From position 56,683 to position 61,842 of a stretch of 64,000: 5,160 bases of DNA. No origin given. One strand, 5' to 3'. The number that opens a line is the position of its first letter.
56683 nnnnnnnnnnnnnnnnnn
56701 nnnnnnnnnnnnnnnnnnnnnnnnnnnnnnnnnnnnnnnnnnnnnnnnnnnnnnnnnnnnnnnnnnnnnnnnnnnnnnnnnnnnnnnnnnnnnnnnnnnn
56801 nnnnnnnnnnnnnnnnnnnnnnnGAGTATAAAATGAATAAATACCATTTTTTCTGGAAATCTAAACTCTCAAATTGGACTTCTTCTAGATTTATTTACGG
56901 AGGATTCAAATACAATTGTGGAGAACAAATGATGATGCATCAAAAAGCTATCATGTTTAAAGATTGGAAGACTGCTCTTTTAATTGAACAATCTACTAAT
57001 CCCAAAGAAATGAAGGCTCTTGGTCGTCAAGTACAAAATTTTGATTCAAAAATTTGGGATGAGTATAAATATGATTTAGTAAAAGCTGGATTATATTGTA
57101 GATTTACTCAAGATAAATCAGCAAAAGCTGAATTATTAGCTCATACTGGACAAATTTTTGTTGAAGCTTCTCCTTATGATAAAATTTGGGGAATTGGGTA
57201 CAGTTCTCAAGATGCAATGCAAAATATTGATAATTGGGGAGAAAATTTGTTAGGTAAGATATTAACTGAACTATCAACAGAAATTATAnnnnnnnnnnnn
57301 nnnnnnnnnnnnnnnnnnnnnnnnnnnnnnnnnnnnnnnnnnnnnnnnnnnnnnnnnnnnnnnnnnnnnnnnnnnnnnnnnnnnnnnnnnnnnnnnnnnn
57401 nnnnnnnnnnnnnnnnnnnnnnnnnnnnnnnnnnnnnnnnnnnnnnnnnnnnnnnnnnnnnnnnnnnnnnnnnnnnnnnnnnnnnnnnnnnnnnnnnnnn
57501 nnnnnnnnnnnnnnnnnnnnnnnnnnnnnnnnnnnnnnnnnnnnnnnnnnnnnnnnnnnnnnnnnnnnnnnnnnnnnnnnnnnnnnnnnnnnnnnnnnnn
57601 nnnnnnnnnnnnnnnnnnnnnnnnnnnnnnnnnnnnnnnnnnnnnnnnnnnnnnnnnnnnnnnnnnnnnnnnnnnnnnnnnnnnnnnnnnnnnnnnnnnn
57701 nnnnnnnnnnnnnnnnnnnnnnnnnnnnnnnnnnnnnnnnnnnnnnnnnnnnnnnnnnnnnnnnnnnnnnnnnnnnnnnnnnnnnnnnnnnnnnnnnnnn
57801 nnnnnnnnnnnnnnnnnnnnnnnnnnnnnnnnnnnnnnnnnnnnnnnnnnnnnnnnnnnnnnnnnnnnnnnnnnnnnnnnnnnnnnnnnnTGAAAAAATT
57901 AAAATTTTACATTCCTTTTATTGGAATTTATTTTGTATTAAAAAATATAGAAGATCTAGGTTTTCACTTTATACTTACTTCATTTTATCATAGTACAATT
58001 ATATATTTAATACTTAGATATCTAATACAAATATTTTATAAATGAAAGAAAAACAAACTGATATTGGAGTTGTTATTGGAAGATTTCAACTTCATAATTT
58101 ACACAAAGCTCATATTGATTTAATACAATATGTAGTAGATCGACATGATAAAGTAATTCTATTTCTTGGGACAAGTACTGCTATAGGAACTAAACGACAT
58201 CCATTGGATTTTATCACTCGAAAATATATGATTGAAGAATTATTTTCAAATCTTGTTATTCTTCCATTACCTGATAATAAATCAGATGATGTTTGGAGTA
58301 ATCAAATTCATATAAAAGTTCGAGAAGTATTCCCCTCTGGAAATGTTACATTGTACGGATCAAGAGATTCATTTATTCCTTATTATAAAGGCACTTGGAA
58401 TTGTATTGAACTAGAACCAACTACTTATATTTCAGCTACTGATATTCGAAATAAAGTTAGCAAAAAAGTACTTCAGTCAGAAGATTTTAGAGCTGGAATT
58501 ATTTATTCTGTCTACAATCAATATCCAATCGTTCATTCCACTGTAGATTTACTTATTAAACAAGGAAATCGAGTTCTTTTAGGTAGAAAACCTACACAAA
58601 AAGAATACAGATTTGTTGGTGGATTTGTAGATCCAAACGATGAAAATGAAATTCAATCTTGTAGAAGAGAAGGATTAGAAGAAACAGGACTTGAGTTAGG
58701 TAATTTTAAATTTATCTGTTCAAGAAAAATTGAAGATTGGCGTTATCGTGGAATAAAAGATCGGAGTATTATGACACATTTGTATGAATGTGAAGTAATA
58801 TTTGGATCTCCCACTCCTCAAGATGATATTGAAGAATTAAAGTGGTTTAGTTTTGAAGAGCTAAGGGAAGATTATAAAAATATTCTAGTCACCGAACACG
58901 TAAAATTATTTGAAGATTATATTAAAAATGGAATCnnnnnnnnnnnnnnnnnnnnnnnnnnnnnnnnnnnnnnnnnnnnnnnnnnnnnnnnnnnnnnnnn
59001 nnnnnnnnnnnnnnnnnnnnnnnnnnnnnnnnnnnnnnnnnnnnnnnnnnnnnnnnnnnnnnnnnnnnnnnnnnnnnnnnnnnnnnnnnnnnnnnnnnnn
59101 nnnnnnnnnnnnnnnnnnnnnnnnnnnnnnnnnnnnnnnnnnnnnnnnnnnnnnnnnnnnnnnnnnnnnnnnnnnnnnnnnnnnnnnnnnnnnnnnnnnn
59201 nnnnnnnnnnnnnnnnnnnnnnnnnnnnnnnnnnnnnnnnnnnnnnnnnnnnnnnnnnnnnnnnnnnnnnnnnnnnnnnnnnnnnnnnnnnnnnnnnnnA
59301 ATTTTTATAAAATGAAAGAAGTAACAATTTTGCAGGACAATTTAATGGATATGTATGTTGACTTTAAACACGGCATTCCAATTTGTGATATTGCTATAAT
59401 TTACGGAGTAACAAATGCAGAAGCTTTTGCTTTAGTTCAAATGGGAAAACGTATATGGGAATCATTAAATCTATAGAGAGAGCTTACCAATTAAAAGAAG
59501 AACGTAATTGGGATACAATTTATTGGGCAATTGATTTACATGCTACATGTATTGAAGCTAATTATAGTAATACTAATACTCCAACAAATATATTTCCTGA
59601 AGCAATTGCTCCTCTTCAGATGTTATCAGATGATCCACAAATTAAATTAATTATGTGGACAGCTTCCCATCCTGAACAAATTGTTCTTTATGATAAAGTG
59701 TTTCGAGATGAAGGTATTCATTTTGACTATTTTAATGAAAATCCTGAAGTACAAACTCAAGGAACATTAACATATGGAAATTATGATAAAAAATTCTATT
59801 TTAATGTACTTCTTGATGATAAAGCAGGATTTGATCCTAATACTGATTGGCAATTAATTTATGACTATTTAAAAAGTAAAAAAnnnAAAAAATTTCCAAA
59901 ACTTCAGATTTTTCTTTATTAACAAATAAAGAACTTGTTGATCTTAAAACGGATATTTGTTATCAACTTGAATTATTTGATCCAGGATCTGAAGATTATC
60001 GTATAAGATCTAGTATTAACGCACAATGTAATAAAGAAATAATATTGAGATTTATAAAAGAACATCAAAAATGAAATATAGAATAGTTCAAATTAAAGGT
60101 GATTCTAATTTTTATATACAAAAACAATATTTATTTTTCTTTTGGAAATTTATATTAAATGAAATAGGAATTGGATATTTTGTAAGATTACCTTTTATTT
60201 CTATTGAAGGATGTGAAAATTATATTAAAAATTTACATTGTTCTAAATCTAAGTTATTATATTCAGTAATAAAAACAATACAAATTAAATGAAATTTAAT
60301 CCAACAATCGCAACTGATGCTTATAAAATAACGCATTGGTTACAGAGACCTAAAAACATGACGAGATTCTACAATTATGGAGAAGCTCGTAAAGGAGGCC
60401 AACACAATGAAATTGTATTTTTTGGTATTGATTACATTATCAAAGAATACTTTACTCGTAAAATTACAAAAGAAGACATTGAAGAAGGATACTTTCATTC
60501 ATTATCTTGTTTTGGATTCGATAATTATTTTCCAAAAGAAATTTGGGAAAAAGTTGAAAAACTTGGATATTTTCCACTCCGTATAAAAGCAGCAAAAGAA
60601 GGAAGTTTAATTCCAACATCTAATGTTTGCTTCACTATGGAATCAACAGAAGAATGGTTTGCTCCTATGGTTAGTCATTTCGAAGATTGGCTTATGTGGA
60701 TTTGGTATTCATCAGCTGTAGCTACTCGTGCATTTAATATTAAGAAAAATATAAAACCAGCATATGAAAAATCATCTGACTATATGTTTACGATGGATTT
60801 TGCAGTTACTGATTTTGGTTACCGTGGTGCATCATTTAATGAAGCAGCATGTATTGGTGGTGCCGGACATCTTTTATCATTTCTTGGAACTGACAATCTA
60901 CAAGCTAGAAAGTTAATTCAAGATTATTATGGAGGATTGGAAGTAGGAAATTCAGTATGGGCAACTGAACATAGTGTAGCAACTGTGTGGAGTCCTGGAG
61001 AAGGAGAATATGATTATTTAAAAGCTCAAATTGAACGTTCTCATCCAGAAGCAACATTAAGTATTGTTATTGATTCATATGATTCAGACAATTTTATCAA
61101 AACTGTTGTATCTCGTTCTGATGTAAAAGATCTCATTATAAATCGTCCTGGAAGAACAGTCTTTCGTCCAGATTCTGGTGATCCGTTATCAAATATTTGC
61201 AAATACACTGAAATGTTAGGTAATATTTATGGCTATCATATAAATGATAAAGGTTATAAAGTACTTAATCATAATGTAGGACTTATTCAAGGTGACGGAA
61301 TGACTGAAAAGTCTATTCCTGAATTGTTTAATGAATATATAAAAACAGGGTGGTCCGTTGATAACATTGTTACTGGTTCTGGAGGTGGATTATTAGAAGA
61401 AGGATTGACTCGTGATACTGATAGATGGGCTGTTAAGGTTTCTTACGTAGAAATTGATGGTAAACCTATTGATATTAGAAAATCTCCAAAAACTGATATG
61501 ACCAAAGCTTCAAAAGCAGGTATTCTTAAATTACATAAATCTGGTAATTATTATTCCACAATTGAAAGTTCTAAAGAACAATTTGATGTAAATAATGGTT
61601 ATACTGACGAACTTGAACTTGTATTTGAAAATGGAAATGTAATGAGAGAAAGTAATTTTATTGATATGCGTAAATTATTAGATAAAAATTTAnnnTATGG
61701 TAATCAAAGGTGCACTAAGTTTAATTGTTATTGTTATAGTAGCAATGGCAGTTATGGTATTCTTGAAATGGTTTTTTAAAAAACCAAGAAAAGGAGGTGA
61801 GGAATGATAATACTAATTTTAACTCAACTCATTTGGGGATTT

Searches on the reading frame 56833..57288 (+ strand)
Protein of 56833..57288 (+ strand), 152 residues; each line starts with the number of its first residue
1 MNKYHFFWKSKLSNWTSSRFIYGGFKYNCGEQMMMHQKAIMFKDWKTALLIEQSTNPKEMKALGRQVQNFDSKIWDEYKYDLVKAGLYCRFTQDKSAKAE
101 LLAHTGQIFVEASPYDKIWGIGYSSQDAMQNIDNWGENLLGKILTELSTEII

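Call 44: search_protein_families(library=phrogs, proteins=[window:56833-57288:+], max_evalue=0.01)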
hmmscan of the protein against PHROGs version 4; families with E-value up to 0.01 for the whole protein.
window:56833-57288:+ (152 aa): 1 family
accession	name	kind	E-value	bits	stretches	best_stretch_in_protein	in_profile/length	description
phrog_1017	-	unknown function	1.1e-41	143.6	1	1-151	5-152/170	-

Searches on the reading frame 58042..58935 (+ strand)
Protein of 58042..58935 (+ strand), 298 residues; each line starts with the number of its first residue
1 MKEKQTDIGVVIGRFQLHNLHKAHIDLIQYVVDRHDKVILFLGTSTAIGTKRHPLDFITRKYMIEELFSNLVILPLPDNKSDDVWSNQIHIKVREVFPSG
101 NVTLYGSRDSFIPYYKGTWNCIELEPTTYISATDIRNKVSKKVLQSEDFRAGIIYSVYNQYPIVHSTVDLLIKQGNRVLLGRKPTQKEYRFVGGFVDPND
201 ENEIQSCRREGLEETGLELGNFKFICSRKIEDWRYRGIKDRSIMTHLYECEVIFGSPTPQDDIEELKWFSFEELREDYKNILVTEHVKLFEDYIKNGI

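Call 21: search_protein_families(library=pfam, proteins=[window:58042-58935:+], max_evalue=0.001)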
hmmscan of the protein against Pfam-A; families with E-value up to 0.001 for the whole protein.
window:58042-58935:+ (298 aa): 2 families
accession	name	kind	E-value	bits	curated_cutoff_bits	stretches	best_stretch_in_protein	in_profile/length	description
PF00293.34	NUDIX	-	6.2e-13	49.3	21.1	1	166-276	4-121/134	NUDIX domain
PF01467.32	CTP_transf_like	-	0.00095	19.8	21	0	11-91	2-81/133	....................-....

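Call 22: search_protein_families(library=phrogs, proteins=[window:58042-58935:+], max_evalue=0.001)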
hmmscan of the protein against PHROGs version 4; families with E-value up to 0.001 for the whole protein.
window:58042-58935:+ (298 aa): 2 families
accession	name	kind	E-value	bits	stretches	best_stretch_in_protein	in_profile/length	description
phrog_395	-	other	2e-13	51.9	1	2-159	7-183/373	cytidyltransferase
phrog_1198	-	other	4.2e-13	50.6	1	161-281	34-162/253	MutT/NUDIX hydrolase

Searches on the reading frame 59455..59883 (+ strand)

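Call 44: search_protein_families(library=phrogs, proteins=[window:59455-59883:+], max_evalue=0.01)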
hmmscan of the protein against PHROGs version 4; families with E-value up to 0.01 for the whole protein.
window:59455-59883:+ (143 aa): 1 family
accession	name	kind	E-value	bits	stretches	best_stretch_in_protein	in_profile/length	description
phrog_1238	-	moron, auxiliary metabolic gene and host takeover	2.6e-07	31.4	1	14-142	15-135/155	phosphoheptose isomerase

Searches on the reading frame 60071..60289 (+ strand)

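Call 44: search_protein_families(library=phrogs, proteins=[window:60071-60289:+], max_evalue=0.01)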
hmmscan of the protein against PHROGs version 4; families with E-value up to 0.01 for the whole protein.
window:60071-60289:+ (73 aa): 2 families
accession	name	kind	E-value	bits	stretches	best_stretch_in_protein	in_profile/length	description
phrog_12822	-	unknown function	0.0018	19.2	1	1-58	21-82/94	-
phrog_8363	-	unknown function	0.0073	17.6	1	2-62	5-64/74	-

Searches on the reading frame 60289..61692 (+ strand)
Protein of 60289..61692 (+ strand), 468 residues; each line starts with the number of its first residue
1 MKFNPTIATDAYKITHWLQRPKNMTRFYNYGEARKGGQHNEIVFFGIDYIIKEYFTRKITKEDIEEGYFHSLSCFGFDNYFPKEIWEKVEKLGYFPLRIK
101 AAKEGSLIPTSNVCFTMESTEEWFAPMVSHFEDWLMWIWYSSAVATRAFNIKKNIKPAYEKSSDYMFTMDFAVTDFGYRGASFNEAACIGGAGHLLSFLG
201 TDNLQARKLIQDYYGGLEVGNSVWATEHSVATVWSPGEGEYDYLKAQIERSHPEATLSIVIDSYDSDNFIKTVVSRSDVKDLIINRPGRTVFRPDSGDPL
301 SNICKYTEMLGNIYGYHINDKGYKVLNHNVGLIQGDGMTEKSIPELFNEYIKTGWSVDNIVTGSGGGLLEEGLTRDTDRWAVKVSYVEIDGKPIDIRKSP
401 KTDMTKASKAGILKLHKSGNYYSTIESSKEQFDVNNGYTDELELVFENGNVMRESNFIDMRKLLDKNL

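Call 21: search_protein_families(library=pfam, proteins=[window:60289-61692:+], max_evalue=0.001)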
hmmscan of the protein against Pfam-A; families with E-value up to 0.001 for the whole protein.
window:60289-61692:+ (468 aa): 2 families
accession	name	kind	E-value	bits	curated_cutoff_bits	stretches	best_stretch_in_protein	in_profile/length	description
PF04095.22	NAPRTase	-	4.4e-32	112.2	20.8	1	171-415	1-224/239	Nicotinate phosphoribosyltransferase (NAPRTase) family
PF18127.6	NAMPT_N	-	4.6e-16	59.3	25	1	6-89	3-86/98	Nicotinamide phosphoribosyltransferase, N-terminal domain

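Call 22: search_protein_families(library=phrogs, proteins=[window:60289-61692:+], max_evalue=0.001)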
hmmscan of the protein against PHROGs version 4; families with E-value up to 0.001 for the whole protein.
window:60289-61692:+ (468 aa): 4 families
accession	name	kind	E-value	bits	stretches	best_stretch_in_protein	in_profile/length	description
phrog_448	-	other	7.3e-128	428.5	1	3-467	13-496/500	nicotinamide phosphoribosyl transferase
phrog_15800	-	other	8.5e-38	131.6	2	308-468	161-322/322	nicotinamide phosphoribosyl transferase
phrog_16547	-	other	2.1e-36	126.7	1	5-285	10-310/315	nicotinamide phosphoribosyl transferase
phrog_12872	-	other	5.6e-22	79.1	2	207-306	218-319/547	nicotinamide phosphoribosyl transferase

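Call 41: find_related_loci(query=window:60289-61692:+, collection=viral_contigs, flank=10000)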
Query window:60289-61692:+ (468 aa) in viral_contigs; peptide patterns used: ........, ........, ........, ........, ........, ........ (x = any residue, [..] = any of these).
No stretch of DNA in the collection matches any of the patterns.
